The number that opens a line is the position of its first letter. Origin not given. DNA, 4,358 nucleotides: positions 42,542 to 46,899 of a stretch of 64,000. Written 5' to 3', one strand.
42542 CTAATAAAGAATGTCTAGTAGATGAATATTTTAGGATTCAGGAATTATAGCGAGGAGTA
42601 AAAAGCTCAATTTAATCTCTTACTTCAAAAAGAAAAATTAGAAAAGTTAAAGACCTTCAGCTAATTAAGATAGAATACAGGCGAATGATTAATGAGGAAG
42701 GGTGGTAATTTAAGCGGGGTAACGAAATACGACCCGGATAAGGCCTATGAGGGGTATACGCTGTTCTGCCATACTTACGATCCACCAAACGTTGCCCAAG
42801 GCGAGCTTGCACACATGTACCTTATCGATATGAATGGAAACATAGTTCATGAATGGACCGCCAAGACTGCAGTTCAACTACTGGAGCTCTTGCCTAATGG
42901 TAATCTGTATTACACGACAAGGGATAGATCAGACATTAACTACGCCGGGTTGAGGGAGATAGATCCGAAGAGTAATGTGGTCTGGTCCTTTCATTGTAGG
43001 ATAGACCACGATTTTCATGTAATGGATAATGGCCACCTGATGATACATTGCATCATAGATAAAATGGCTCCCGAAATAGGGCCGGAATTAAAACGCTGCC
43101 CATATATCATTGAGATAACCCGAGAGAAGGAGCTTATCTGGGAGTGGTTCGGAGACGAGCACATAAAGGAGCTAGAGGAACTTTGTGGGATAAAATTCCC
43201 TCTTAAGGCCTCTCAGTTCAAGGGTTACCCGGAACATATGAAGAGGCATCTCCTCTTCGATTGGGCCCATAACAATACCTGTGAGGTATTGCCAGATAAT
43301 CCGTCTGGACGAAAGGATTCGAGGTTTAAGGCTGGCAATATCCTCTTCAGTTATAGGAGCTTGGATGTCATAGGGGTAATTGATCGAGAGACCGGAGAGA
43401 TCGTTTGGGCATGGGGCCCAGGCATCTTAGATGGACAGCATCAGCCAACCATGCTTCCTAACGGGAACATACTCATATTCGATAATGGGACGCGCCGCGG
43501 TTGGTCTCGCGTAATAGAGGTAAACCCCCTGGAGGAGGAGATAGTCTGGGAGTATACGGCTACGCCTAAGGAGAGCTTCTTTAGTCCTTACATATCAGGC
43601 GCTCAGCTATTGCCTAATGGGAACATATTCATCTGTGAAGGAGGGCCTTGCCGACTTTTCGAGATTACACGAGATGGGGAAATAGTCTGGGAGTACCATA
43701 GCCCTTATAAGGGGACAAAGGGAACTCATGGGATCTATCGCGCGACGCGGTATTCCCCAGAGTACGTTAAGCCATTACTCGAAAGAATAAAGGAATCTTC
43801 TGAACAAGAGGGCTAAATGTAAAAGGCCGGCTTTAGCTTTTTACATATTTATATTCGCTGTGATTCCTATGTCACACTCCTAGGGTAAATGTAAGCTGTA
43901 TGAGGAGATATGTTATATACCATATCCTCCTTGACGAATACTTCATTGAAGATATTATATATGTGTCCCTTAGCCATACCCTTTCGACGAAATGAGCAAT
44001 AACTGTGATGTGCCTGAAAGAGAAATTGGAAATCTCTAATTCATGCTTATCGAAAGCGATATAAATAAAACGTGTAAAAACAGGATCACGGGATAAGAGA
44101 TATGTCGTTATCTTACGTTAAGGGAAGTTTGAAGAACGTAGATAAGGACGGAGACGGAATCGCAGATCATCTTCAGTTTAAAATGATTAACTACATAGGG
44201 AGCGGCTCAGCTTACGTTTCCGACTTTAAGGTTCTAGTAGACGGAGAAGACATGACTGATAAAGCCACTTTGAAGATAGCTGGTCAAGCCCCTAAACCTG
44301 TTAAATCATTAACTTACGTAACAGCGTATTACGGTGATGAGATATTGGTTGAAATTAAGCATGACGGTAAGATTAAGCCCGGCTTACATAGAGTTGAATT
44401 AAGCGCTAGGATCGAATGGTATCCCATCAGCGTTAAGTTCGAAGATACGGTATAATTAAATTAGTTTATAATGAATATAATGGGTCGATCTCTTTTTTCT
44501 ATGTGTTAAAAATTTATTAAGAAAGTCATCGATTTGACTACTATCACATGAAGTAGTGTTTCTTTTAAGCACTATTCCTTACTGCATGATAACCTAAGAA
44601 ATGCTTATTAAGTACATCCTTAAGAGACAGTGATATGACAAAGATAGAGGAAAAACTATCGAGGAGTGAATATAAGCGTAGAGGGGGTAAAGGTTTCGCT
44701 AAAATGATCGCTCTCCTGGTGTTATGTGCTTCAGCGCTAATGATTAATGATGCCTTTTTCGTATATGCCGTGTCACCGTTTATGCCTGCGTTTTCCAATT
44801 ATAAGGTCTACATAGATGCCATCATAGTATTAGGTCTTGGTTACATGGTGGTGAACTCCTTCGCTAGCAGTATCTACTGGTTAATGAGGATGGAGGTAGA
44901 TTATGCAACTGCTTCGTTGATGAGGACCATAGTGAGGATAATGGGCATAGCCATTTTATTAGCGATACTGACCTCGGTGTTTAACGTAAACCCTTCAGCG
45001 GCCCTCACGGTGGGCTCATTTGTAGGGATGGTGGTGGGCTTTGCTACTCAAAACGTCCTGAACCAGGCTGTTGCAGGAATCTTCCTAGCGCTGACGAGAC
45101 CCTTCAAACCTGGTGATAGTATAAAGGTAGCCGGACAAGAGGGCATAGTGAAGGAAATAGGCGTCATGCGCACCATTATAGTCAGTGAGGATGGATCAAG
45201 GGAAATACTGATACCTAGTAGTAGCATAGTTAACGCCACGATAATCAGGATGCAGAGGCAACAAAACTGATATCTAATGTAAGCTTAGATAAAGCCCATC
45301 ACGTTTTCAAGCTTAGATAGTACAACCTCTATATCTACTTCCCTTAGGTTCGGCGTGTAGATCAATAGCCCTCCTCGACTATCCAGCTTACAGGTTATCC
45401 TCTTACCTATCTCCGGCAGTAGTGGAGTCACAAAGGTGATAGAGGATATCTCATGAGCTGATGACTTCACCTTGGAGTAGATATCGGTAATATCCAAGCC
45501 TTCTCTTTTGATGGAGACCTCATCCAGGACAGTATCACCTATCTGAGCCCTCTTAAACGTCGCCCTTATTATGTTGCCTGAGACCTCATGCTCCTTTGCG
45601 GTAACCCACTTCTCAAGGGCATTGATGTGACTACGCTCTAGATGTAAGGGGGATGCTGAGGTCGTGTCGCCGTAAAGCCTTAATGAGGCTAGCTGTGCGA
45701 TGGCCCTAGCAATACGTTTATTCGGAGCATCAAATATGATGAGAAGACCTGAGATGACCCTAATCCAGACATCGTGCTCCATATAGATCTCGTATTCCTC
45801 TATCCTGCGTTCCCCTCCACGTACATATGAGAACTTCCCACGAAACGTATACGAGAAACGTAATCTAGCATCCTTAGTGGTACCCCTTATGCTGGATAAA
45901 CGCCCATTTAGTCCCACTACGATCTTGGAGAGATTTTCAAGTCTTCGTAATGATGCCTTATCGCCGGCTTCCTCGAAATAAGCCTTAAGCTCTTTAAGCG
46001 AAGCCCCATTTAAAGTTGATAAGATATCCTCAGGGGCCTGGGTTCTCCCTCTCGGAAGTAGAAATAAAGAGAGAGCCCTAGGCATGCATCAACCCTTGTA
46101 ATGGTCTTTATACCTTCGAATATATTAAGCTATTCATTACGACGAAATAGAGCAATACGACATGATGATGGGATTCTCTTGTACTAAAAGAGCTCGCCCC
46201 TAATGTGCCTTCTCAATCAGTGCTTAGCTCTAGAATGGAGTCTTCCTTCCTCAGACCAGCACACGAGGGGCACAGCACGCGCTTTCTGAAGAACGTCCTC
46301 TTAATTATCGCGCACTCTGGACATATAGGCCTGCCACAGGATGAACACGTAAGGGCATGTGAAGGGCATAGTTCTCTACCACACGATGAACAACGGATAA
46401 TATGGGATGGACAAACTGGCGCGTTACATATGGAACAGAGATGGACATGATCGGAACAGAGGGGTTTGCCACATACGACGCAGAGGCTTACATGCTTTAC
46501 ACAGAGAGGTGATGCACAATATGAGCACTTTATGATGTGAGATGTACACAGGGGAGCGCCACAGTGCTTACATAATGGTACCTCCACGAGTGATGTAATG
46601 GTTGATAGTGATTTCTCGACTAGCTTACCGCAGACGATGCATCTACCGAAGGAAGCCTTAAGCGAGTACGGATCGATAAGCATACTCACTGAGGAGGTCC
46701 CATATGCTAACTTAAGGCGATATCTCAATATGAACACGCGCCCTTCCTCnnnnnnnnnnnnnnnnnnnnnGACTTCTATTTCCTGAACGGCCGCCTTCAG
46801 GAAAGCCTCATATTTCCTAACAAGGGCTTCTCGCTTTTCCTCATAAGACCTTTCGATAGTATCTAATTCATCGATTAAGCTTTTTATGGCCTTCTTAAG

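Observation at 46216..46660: Tandem array of 15-aa C-x2-C-G-x-P-L-C-x2-H repeats at the C-terminus of the ATPase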

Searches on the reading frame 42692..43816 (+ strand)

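Call 19: search_protein_families(library=pfam, proteins=[window:42692-43816:+], max_evalue=0.01)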
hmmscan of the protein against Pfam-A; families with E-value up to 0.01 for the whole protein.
window:42692-43816:+ (374 aa): 4 families
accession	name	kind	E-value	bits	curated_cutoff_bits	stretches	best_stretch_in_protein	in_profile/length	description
PF05935.17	Arylsulfotrans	-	3.8e-17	62.8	24.2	1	36-318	24-333/374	Arylsulfotransferase (ASST)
PF14269.12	Arylsulfotran_2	-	8.2e-13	48.8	27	1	106-336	61-299/301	Arylsulfotransferase (ASST)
PF22701.2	Mala_s_1-like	-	0.00028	21.2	27.5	0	214-287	9-76/195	Mal s 1 allergenic protein-like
PF13360.13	PQQ_2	-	0.0098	16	27.6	0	226-337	4-101/233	Outer membrane protein assembly factor BamB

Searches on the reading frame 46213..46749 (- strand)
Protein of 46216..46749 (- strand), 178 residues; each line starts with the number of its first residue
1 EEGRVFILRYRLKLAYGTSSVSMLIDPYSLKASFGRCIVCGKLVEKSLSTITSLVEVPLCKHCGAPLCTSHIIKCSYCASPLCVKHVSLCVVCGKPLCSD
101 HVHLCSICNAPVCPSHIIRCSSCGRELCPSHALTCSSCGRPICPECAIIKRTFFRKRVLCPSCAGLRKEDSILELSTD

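Call 3: search_protein_families(library=pfam, proteins=[window:46213-46740:-], max_evalue=1)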
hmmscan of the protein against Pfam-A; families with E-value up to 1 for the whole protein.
window:46213-46740:- (175 aa): 7 families
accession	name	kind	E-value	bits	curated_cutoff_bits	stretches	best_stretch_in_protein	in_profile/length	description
PF05458.17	Siva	-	0.00036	20.7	26.2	1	116-161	124-169/173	Cd27 binding protein (Siva)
PF13240.11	Zn_Ribbon_1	-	0.011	15.9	25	1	117-138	2-22/23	zinc-ribbon domain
PF06221.18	zf-C2HC5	-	0.018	15.4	25.8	1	54-80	17-45/54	Putative zinc finger motif, C2HC5-type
PF09947.15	DUF2180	-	0.039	14.5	22.2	1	71-99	2-31/68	Uncharacterized protein conserved in archaea (DUF2180)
PF01428.23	zf-AN1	-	0.34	11.5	27.9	1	102-130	1-29/40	AN1-like Zinc finger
PF18912.6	DZR_2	-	0.35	11.2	27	0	33-75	9-55/56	Double zinc ribbon domain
PF13248.11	Zn_ribbon_3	-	0.69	9.9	27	2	53-64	15-26/26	zinc-ribbon domain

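Call 4: search_protein_families(library=ncbifam, proteins=[window:46213-46740:-], max_evalue=1)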
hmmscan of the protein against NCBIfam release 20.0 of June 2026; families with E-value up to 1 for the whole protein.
window:46213-46740:- (175 aa): 0 families

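Call 11: find_homologous_proteins(query=window:46216-46644:-, max_evalue=0.001)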
Query seq(143 aa): 7 candidates shared short words with the query, none scored E <= 0.001.

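Call 20: search_protein_representatives(protein=window:46216-46749:-)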
Query: 178 residues. Proteins with E-value up to 0.001 (for the whole library): 323; up to 1e-10: 105; up to 1e-30: 8. The best 150 are listed.
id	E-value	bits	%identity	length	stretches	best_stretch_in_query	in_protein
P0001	2.3e-109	379.5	99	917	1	1-178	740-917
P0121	1.6e-43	164.9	38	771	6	60-147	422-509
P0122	3.5e-41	157.2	43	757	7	63-149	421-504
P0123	2.4e-39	151.3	41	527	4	53-142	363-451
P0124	9.5e-39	149.3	38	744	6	58-141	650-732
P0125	7.6e-38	146.4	32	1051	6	60-145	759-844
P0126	7.4e-37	143.1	43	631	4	63-148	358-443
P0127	5.4e-31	124.0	41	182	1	6-164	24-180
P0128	4.8e-30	120.9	35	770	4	59-145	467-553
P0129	3.6e-29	118.1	28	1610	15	59-164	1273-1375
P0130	2.0e-28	115.7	35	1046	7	61-145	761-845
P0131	6.7e-27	110.7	41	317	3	67-166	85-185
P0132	9.5e-27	110.2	31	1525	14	64-139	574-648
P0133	1.3e-25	106.5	38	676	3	59-140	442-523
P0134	1.8e-25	106.0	37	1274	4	69-146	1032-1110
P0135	5.5e-23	97.9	39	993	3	59-163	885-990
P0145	1.2e-20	90.3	34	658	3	59-148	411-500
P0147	7.3e-20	87.7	26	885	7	59-144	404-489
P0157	2.8e-17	79.3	34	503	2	57-167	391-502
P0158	3.2e-17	79.1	26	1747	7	97-149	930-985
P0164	2.3e-16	76.3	35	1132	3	57-146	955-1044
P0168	8.5e-16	74.5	38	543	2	39-163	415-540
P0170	1.2e-15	74.0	44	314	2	70-164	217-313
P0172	1.6e-15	73.6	40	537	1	55-166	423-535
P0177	1.5e-14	70.4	33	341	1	26-161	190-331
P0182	3.7e-14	69.2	31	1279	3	72-149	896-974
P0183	6.8e-14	68.3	25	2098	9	55-142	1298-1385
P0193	3.5e-13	65.9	33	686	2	50-143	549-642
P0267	1.3e-08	51.1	33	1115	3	74-170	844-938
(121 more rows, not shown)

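Call 22: search_protein_families(library=pfam, proteins=[P0121, P0122, P0124, P0125, P0127, P0134, P0135, P0147, P0168, P0145], max_evalue=0.001)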
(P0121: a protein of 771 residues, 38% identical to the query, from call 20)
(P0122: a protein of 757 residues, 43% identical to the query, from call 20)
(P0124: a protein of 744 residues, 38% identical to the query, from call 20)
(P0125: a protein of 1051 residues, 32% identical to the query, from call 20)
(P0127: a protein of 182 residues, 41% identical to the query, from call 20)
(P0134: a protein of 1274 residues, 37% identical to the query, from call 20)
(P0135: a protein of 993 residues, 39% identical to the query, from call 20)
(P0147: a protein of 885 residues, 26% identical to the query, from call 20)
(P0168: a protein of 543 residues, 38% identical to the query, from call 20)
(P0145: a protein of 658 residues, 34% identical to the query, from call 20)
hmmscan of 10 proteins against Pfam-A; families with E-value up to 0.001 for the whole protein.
P0121 (771 aa): 0 families

P0122 (757 aa): 0 families

P0124 (744 aa): 0 families

P0125 (1051 aa): 0 families

P0127 (182 aa): 0 families

P0134 (1274 aa): 0 families

P0135 (993 aa): 6 families
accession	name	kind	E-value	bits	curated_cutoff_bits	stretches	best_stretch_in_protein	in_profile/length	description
PF01935.23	DUF87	-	2.4e-14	54.4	23.2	1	99-182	2-76/220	Helicase HerA, central domain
PF05707.18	Zot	-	2.7e-06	27.4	20.3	0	211-304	27-138/197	Zonular occludens toxin (Zot)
PF10412.15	TrwB_AAD_bind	-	3.6e-05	23.3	20.5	0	118-158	16-56/387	Type IV secretion-system coupling protein DNA-binding domain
PF00004.35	AAA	-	7.7e-05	23.6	21.2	0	121-302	2-119/131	ATPase family associated with various cellular activities (AAA)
PF19044.6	P-loop_TraG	-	0.00061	19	25.8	0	120-160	32-72/413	TraG P-loop domain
PF05872.18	HerA_C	-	0.00088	18.5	22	0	110-161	13-65/502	Helicase HerA-like C-terminal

P0147 (885 aa): 0 families

P0168 (543 aa): 4 families
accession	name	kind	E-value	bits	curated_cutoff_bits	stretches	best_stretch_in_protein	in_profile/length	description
PF04471.18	Mrr_cat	-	2.3e-15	57.1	21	1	66-176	6-112/115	Restriction endonuclease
PF13240.11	Zn_Ribbon_1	-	2.7e-06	27.4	25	1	4-25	1-21/23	zinc-ribbon domain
PF22722.2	NA-iREase1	-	4.1e-05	24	27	1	69-163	1-89/106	NACHT-associated inactive Restriction Endonuclease 1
PF08378.17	NERD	-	0.00031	21.6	22.1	1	66-130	2-66/111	Nuclease-related domain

P0145 (658 aa): 0 families

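Call 23: predict_structure(alignment_id=A1)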
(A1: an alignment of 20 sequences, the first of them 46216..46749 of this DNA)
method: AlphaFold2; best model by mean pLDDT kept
length: 178 residues; sequences in the alignment: 20
mean_pLDDT: 91.5   pTM: 0.78
mean pLDDT of the five models: 91.5, 91.1, 91.0, 90.3, 89.6
residues with pLDDT >= 90: 140; 70-90: 24; 50-70: 14; < 50: 0
segments of 3 or more residues with pLDDT < 50: none
pLDDT, mean of each block of 10 residues (from residue 1): 77 87 93 96 95 88 95 97 97 98 98 98 98 98 98 94 78 54
secondary structure, 60 per line:
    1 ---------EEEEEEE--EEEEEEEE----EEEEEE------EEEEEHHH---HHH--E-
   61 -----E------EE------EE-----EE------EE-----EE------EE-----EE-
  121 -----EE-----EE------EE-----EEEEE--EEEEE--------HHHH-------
elements in order: E10-16 E19-26 E31-36 E43-47 E148-152 E155-159 H168-171

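Call 26: fold_search(model_id=the predicted structure, library=pdb)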
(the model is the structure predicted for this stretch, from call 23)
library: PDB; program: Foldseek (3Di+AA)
matches with E <= 10: 158; with E <= 0.001: 0
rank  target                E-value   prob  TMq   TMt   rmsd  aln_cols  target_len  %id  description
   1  7d2t_B                4.7e-02  0.63  0.19  0.24  11.0       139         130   19  Crystal structure of Rsu1/PINCH1_LIM45C complex (released 2021-02-24)
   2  7d2t_D                7.2e-02  0.54  0.19  0.24  11.2       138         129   18  Crystal structure of Rsu1/PINCH1_LIM45C complex (released 2021-02-24)
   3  3fc3_A                9.4e-02  0.16  0.16  0.16  14.4       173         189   13  Crystal structure of the beta-beta-alpha-Me type II restriction endonuclease Hpy99I (released 2009-03-31)
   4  3fc3_B                1.5e-01  0.13  0.16  0.16  14.6       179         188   12  Crystal structure of the beta-beta-alpha-Me type II restriction endonuclease Hpy99I (released 2009-03-31)
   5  9y6s_4L               1.9e-01  0.92  0.19  0.25   8.5        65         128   23  96-nm repeat of the Leishmania tarentolae doublet microtubule (released 2025-12-17)
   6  1zbd_B                2.2e-01  1.00  0.25  0.35   2.8        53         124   24  STRUCTURAL BASIS OF RAB EFFECTOR SPECIFICITY: CRYSTAL STRUCTURE OF THE SMALL G PROTEIN RAB3A COMPLEXED WITH THE EFFECT (released 1999-04-02)
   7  9vno_A                2.2e-01  0.33  0.19  0.27  12.8       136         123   19  The crystal structure of the Ehd3 tandem PHD-H3K4me1 complex. (released 2026-02-04)
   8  2miu_MODEL_1_A        3.9e-01  0.23  0.19  0.29   9.5       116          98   19  Structure of FHL2 LIM adaptor and its Interaction with Ski (released 2014-01-15)
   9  9atn_MODEL_1_A        4.8e-01  0.44  0.20  0.32   9.7        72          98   24  NMR structure of the MLL4 PHD2/3 fingers in complex with ASXL2 (released 2024-06-19)
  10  2ysm_MODEL_1_A        5.6e-01  0.38  0.21  0.31  12.2        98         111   20  Solution structure of the second and third PHD domain from Histone-lysine N-methyltransferase 2C (KMT2C/MLL3) (released 2007-10-09)
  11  2dkt_MODEL_1_A        5.6e-01  0.08  0.14  0.16  16.0       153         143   18  Solution structure of the CHY zinc finger domain of the RING finger and CHY zinc finger domain-containing prot (released 2006-10-14)
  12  2a20_MODEL_1_A        6.3e-01  0.97  0.25  0.61   3.2        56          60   16  Solution structure of Rim2 Zinc Finger Domain (released 2005-08-16)
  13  2rgt_A                6.3e-01  0.14  0.16  0.18  11.1       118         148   18  Crystal Structure of Lhx3 LIM domains 1 and 2 with the binding domain of Isl1 (released 2008-08-12)
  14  3mmk_A                6.3e-01  0.13  0.15  0.17  12.2       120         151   17  The structural basis for partial redundancy in a class of transcription factors, the lim-homeodomain proteins, in neur (released 2011-07-13)
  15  5b76_A                7.4e-01  0.21  0.18  0.25   9.3       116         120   20  Crystal structure of MOZ double PHD finger domain in complex with histone H3 crotonylation at K14 (released 2016-10-26)
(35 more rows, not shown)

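Call 49: search_protein_families(library=pfam, proteins=[P0157, P0170, P0172, P0177, P0158, P0183, P0164, P0193, P0267, P0182], max_evalue=0.001)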
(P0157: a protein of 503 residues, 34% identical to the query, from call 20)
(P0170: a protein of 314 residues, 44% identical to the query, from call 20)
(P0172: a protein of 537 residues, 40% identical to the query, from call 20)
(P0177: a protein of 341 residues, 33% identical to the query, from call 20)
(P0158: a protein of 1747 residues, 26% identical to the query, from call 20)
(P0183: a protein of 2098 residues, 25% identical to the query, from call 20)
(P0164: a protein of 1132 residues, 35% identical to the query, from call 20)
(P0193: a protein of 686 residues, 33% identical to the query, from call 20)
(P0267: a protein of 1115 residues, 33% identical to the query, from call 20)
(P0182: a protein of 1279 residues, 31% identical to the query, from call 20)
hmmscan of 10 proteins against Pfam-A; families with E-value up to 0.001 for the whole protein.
P0157 (503 aa): 3 families
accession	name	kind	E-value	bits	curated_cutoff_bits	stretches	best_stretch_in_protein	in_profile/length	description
PF04471.18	Mrr_cat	-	1.3e-20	74.1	21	1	28-137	8-113/115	Restriction endonuclease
PF22722.2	NA-iREase1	-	9.7e-07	29.2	27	1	29-135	1-104/106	NACHT-associated inactive Restriction Endonuclease 1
PF13156.12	Mrr_cat_2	-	9.3e-05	22.8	22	1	58-123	31-96/127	Restriction endonuclease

P0170 (314 aa): 0 families

P0172 (537 aa): 4 families
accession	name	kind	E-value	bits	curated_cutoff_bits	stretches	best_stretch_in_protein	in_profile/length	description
PF04471.18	Mrr_cat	-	2e-16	60.6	21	1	57-166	7-112/115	Restriction endonuclease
PF22722.2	NA-iREase1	-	9.4e-07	29.2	27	1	59-162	1-101/106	NACHT-associated inactive Restriction Endonuclease 1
PF13248.11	Zn_ribbon_3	-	0.00017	21.3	27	0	5-25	5-24/26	zinc-ribbon domain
PF13240.11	Zn_Ribbon_1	-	0.00093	19.4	25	1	4-26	1-22/23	zinc-ribbon domain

P0177 (341 aa): 0 families

P0158 (1747 aa): 4 families
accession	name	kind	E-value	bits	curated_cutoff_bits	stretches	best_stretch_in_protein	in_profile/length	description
PF00176.29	SNF2-rel_dom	-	3.3e-21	76.1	24.9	1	81-310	19-251/290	SNF2-related domain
PF00271.37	Helicase_C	-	8.3e-17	61.9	23.5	1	386-488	11-110/110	Helicase conserved C-terminal domain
PF04851.21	ResIII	-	4e-14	53.3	22.5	1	72-218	16-163/164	Type III restriction enzyme, res subunit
PF00270.35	DEAD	-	9.9e-08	32.3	26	1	84-220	19-163/167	DEAD/DEAH box helicase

P0183 (2098 aa): 4 families
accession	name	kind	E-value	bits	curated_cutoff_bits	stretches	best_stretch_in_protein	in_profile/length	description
PF00176.29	SNF2-rel_dom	-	1.2e-24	87.4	24.9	1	85-355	20-287/290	SNF2-related domain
PF00271.37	Helicase_C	-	2.6e-18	66.7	23.5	1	378-490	2-108/110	Helicase conserved C-terminal domain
PF04851.21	ResIII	-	1.3e-12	48.4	22.5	1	75-224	12-163/164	Type III restriction enzyme, res subunit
PF00270.35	DEAD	-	1.7e-09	38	26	1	90-226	22-163/167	DEAD/DEAH box helicase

P0164 (1132 aa): 7 families
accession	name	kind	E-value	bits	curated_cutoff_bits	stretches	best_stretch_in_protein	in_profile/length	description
PF00580.27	UvrD-helicase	-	2.6e-47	162.2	23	1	250-492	1-271/271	UvrD/REP helicase N-terminal domain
PF13361.12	UvrD_C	-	5.3e-33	115.3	25.6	1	497-830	1-345/350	UvrD-like helicase C-terminal domain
PF13245.12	AAA_19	-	1e-15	58.5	25.1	1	255-476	2-133/134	AAA domain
PF04480.18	DUF559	-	5.9e-09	36.2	20.6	1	153-231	32-108/109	Protein of unknown function (DUF559)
PF18741.7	MTES_1575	-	3.2e-06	27.6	38.2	1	146-229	6-94/96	REase_MTES_1575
PF13538.12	UvrD_C_2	-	2.2e-05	24.6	27.4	0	757-776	3-22/52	UvrD-like helicase C-terminal domain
PF13604.12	AAA_30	-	0.00016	21.9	27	0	250-335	2-78/191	AAA domain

P0193 (686 aa): 0 families

P0267 (1115 aa): 1 family
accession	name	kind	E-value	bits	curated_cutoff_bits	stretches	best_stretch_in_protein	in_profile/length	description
PF03415.19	Peptidase_C11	-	1.9e-39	136.7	25.8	1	41-379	2-339/359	Clostripain family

P0182 (1279 aa): 4 families
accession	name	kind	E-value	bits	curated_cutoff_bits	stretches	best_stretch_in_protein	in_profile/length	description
PF05872.18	HerA_C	-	3.9e-08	32.8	22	1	52-94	23-65/502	Helicase HerA-like C-terminal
PF01935.23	DUF87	-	5.4e-07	30.4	23.2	1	48-94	21-68/220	Helicase HerA, central domain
PF04108.17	ATG17_like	-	6.6e-05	23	43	1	655-773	190-301/355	Autophagy protein ATG17-like domain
PF10412.15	TrwB_AAD_bind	-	0.00031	20.2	20.5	0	49-91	14-56/387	Type IV secretion-system coupling protein DNA-binding domain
